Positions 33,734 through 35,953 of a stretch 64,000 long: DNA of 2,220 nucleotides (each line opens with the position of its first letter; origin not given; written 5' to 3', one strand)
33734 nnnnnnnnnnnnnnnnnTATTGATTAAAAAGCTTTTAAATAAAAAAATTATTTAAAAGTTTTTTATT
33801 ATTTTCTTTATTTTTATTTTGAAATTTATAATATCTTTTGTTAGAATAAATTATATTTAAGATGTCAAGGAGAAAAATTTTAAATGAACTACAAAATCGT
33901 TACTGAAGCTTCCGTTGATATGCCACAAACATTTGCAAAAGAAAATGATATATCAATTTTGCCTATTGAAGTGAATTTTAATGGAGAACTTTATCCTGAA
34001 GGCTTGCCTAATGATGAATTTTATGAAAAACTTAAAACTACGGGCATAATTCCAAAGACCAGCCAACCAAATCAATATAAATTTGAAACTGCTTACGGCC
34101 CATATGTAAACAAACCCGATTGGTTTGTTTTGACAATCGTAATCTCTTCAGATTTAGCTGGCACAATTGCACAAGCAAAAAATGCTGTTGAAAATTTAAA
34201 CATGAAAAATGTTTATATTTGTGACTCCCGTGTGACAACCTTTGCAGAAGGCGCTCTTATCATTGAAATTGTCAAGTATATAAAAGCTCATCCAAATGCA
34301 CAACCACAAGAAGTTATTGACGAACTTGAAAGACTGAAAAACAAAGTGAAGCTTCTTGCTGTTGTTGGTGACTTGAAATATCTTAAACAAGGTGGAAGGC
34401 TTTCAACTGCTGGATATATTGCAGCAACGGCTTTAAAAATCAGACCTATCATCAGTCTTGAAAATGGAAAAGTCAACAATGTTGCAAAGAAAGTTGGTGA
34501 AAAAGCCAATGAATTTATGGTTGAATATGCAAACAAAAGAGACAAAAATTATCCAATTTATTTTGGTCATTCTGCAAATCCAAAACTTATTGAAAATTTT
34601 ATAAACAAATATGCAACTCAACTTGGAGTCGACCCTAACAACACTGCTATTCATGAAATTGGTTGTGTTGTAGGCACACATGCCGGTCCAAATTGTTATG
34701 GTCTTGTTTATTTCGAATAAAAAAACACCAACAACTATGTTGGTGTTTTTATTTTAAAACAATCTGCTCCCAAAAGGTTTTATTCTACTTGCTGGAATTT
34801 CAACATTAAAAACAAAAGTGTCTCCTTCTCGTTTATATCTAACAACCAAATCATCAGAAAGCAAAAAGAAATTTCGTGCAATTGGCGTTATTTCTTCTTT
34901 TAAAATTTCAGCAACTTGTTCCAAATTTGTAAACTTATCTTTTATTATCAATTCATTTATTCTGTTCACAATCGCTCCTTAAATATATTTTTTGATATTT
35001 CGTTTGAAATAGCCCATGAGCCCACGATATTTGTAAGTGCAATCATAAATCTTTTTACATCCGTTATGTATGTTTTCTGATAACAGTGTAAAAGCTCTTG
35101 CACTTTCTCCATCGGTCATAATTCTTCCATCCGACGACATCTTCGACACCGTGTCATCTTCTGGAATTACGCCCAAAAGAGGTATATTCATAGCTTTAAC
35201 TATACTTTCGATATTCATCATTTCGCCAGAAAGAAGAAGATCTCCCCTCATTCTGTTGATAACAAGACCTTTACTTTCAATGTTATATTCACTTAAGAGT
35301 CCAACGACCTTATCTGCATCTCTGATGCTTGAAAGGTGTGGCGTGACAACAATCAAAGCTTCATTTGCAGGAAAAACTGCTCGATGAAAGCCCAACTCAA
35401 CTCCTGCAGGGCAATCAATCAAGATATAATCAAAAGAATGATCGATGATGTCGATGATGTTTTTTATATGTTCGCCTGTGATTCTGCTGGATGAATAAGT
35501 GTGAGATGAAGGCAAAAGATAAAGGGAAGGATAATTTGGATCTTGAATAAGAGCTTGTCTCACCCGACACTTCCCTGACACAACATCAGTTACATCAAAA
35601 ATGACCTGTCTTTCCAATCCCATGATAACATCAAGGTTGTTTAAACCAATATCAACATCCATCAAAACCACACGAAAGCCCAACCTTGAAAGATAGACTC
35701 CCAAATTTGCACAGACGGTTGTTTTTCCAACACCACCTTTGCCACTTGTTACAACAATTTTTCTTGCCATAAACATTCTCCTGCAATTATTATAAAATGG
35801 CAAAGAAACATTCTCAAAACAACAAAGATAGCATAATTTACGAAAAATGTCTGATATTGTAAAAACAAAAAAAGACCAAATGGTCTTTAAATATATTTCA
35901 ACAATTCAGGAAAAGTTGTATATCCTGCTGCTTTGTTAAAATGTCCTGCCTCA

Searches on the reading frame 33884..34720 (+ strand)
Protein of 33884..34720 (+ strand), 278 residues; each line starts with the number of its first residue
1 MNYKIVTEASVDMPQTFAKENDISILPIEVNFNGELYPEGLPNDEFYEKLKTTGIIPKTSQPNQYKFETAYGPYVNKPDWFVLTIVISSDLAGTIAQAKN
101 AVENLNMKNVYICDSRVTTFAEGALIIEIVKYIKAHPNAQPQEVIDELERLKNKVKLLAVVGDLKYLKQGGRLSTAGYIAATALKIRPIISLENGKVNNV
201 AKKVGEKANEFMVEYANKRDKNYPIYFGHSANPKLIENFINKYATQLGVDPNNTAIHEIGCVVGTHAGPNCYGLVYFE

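Call 32: search_protein_families(library=pfam, proteins=[window:33884-34720:+], max_evalue=0.000001)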
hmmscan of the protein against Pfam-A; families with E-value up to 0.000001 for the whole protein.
window:33884-34720:+ (278 aa): 1 family
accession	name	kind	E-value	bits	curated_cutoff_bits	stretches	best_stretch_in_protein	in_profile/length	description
PF02645.21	DegV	-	2.9e-60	204.4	27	1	4-277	3-278/280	Uncharacterised protein, DegV family COG1307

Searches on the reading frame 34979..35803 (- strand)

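Call 9: search_protein_families(library=pfam, proteins=[window:34979-35803:-], max_evalue=0.01)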
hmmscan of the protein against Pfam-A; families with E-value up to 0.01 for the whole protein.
window:34979-35803:- (274 aa): 12 families
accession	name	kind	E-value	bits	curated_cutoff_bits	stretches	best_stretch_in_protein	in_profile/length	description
PF01656.29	CbiA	-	9e-25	87.5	25.4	1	16-226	1-122/125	CobQ/CobB/MinD/ParA nucleotide binding domain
PF10609.15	ParA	-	2e-23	83.5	27.1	1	14-234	4-234/246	NUBPL iron-transfer P-loop NTPase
PF13614.12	AAA_31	-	7.4e-21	75.3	27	1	14-162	2-156/177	AAA domain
PF02374.21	ArsA_ATPase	-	1.1e-10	41.6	24.3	1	15-51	2-38/305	Anion-transporting ATPase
PF00142.24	Fer4_NifH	-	4.7e-08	33.3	25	1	17-252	3-251/271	4Fe-4S iron sulfur cluster binding proteins, NifH/frxC family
PF09140.17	MipZ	-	4.9e-08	33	20.7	1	15-165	2-138/262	ATPase MipZ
PF13500.12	AAA_26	-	8.9e-08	32.7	27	1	148-222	130-197/198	AAA domain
PF06564.18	CBP_BcsQ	-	9.1e-08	32.3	21.3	1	16-158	4-150/234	Cellulose biosynthesis protein BcsQ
PF20720.3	nSTAND3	-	8.9e-05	22.7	27.2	1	3-50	6-52/155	Novel STAND NTPase 3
PF16575.11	CLP1_P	-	0.00012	22.4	26.6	1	21-56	1-36/188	mRNA cleavage and polyadenylation factor CLP1 P-loop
PF03029.23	ATP_bind_1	-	0.00073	19.8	27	1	21-145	3-112/240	Conserved hypothetical ATP binding protein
PF00448.28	SRP54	-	0.0042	17.2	22.7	1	16-51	3-38/196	SRP54-type protein, GTPase domain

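Call 79: search_protein_families(library=ncbifam, proteins=[window:34979-35803:-], max_evalue=1e-8)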
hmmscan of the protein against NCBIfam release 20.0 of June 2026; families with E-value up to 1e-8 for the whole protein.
window:34979-35803:- (274 aa): 11 families
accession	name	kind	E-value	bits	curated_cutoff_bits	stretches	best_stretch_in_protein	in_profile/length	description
TIGR01968.1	minD_bact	equivalog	8.5e-85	284.2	212.9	1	14-267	2-258/261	septum site-determining protein MinD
NF008079.0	PRK10818.1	equivalog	4.7e-52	177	508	1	12-229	1-227/270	septum site-determining protein MinD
TIGR01969.1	minD_arch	subfamily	1.7e-47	161.7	201.75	1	15-246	2-231/251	cell division ATPase MinD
NF041136.1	MrpORP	equivalog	1.5e-23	83.7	450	1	13-68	5-60/365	iron-sulfur cluster carrier protein MrpORP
NF041546.1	ParA_partition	equivalog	5.1e-17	62.1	180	0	16-51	2-37/203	ParA family partition ATPase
TIGR01007.1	eps_fam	subfamily_domain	1.1e-14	54.5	108.05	1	14-188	18-193/204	polysaccharide biosynthesis tyrosine autokinase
TIGR03815.1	CpaE_hom_Actino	equivalog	2.1e-14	53.4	154.45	1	13-230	111-322/340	septum site-determining protein Ssd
TIGR03371.1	cellulose_yhjQ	equivalog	2.7e-12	46.7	157.85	1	15-197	3-190/246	cellulose biosynthesis protein BcsQ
NF047398.1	AAA_KGGVGR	domain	2.6e-10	40.9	90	0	15-52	4-41/190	KGGVGR-motif variant AAA ATPase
TIGR00345.1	GET3_arsA_TRC40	subfamily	5.3e-10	39.3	135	0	20-51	3-34/299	TRC40/GET3/ArsA family transport-energizing ATPase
NF008669.0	PRK11670.1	equivalog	1e-09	37.8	348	0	16-65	110-159/369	iron-sulfur cluster carrier protein ApbC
